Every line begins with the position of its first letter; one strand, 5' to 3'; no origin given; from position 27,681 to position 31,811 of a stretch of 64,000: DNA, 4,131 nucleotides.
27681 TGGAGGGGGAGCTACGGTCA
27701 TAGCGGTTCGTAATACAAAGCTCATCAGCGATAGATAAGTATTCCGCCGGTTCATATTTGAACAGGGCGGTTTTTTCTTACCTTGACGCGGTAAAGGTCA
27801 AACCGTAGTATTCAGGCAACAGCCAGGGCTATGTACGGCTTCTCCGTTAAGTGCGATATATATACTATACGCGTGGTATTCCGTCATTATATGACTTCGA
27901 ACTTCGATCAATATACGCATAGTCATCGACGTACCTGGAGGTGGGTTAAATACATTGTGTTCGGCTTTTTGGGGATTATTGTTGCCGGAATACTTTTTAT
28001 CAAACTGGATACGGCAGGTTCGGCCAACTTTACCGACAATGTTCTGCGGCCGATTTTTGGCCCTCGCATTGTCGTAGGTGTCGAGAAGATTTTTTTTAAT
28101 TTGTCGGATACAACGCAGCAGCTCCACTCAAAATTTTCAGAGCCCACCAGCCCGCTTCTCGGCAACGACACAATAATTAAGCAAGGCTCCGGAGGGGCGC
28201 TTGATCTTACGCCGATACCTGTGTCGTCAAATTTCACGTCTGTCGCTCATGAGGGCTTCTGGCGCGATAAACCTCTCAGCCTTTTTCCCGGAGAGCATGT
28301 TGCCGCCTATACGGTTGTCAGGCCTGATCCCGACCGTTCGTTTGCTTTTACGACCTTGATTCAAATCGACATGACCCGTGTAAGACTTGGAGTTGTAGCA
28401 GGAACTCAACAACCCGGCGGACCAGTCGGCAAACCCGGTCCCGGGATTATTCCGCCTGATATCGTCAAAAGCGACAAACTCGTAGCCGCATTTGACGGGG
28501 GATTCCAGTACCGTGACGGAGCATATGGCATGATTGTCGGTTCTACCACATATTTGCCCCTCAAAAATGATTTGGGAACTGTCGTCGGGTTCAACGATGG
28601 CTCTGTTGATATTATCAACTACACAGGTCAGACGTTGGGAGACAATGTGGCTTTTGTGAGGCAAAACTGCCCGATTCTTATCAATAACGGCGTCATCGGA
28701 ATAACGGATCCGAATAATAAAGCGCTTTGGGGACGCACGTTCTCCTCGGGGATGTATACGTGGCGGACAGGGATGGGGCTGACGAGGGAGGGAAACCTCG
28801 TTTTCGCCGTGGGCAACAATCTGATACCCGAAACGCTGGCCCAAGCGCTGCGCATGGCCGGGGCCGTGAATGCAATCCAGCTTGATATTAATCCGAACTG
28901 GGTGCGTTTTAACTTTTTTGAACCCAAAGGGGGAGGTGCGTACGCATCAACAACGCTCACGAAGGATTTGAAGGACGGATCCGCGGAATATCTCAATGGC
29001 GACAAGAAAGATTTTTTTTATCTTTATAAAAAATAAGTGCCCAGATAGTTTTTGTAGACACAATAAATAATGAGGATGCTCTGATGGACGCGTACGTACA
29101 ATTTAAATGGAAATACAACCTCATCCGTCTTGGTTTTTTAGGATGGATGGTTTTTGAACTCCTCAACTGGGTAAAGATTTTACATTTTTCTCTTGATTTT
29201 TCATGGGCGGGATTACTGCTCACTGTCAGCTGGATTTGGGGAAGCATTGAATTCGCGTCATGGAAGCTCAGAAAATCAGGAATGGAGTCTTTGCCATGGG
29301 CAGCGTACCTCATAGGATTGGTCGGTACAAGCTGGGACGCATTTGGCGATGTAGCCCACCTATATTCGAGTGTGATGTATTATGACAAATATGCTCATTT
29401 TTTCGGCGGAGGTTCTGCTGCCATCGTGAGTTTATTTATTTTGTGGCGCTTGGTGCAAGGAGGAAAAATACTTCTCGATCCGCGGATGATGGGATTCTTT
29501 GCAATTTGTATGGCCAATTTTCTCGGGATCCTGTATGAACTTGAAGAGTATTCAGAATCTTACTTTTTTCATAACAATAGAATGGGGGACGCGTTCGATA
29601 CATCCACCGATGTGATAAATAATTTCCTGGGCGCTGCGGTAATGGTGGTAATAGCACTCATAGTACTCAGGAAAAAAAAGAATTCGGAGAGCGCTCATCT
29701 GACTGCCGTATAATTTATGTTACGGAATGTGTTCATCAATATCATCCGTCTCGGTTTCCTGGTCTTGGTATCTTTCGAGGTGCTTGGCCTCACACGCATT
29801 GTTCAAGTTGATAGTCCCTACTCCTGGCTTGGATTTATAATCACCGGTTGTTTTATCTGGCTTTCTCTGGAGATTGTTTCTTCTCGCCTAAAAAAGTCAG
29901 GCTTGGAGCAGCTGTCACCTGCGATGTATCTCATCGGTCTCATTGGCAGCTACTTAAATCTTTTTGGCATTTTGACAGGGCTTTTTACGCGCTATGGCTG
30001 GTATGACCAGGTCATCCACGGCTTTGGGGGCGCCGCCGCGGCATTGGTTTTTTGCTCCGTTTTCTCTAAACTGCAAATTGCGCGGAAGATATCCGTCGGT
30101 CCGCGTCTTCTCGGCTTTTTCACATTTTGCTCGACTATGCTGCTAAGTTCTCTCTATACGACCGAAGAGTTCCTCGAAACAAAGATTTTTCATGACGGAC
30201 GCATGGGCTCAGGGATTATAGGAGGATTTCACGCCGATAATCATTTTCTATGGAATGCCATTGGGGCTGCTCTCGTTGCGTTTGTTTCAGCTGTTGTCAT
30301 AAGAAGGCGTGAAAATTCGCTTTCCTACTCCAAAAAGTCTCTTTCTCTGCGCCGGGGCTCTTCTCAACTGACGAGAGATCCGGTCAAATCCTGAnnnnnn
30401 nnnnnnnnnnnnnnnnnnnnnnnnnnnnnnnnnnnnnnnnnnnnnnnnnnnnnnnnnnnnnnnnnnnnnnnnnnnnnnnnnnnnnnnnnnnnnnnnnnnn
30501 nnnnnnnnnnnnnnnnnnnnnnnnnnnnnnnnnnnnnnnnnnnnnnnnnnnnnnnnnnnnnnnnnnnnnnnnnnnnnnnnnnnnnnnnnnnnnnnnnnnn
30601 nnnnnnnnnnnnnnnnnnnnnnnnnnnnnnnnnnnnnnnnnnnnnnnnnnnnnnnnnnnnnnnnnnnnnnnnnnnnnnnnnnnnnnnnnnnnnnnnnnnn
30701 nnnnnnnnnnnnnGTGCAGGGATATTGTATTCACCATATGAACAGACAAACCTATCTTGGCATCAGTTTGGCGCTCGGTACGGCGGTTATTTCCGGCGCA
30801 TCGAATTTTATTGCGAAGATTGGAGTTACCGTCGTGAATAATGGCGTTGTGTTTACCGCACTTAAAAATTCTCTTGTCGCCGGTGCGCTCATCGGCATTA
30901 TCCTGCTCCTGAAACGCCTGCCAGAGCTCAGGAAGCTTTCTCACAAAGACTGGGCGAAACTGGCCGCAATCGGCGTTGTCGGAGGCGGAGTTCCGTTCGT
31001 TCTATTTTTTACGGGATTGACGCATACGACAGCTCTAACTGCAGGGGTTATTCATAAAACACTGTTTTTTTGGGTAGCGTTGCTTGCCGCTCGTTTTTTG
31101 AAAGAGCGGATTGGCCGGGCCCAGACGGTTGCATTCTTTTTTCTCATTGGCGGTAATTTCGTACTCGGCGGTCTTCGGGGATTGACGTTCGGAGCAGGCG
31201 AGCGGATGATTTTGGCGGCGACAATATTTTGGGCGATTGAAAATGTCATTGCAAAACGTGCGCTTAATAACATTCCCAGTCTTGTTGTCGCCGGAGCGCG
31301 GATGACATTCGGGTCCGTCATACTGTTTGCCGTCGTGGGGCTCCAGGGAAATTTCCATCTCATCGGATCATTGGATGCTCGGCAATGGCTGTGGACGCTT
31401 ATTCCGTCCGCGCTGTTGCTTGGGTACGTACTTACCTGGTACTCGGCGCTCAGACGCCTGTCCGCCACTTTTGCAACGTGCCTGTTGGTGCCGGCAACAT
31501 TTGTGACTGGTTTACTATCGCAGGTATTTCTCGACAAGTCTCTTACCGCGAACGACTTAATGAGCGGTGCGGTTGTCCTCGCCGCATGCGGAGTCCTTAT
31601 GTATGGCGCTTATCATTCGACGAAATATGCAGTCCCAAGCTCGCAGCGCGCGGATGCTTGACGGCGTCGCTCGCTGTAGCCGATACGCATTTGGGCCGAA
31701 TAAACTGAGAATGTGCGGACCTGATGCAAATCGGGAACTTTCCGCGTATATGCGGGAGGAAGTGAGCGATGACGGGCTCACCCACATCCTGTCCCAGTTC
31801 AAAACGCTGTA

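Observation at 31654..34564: Orphan minimal two-subunit [NiFe]-hydrogenase with maturation protease, an unknown coupled partner and no electron-transfer subunits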

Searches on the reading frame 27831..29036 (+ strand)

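Call 5: search_protein_families(library=pfam, proteins=[window:27831-29036:+], max_evalue=0.01)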
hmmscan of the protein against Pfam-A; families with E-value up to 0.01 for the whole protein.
window:27831-29036:+ (401 aa): 1 family
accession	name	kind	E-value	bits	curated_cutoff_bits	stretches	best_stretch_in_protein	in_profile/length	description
PF09992.14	NAGPA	-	2.8e-07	31.3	25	1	216-352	2-137/169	Phosphodiester glycosidase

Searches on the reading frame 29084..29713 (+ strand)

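Call 5: search_protein_families(library=pfam, proteins=[window:29084-29713:+], max_evalue=0.01)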
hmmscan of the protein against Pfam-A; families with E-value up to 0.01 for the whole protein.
window:29084-29713:+ (209 aa): 1 family
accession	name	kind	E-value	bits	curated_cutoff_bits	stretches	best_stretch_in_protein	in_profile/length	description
PF09997.14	DUF2238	-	5.7e-05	23.4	26.4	1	99-177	58-137/140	Predicted membrane protein (DUF2238)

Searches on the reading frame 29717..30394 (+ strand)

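Call 5: search_protein_families(library=pfam, proteins=[window:29717-30394:+], max_evalue=0.01)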
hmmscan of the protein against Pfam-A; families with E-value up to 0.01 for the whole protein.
window:29717-30394:+ (225 aa): 2 families
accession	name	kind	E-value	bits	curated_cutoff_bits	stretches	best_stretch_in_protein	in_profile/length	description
PF13491.11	FtsK_4TM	-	0.00044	20.4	23.1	1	98-194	57-153/171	4TM region of DNA translocase FtsK/SpoIIIE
PF09997.14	DUF2238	-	0.0093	16.3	26.4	0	94-160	57-117/140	Predicted membrane protein (DUF2238)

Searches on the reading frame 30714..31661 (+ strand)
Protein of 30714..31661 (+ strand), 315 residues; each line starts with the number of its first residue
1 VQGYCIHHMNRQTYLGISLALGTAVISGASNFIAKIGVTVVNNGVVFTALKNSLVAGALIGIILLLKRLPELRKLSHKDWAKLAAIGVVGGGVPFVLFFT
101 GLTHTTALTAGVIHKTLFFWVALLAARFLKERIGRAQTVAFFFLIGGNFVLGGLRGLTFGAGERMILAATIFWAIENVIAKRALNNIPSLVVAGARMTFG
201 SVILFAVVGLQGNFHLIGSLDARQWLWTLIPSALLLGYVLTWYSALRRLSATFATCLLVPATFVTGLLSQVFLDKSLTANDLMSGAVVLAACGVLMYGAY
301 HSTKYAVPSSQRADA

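Call 5: search_protein_families(library=pfam, proteins=[window:30714-31661:+], max_evalue=0.01)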
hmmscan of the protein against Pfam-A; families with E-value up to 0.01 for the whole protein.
window:30714-31661:+ (315 aa): 1 family
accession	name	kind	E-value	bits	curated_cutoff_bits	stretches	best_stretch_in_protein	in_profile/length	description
PF00892.27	EamA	-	2.7e-30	105.8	28.2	2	15-151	2-133/135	EamA-like transporter family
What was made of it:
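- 30714..31661 (+): EamA/DMT-family 10-TM transporter. It is the first gene of the plus-strand accessory operon. The real start is probably the ATG at 30738. PF00892, E 2.7e-30, two repeats (call 5).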

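Call 6: search_protein_families(library=ncbifam, proteins=[window:30714-31661:+], max_evalue=0.01)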
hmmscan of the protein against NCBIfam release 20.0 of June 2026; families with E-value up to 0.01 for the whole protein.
window:30714-31661:+ (315 aa): 1 family
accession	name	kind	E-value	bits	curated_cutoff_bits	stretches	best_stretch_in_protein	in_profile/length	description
TIGR00950.1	2A78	equivalog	1.2e-10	41.3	230.2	1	54-291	26-262/264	carboxylate/amino acid/amine transporter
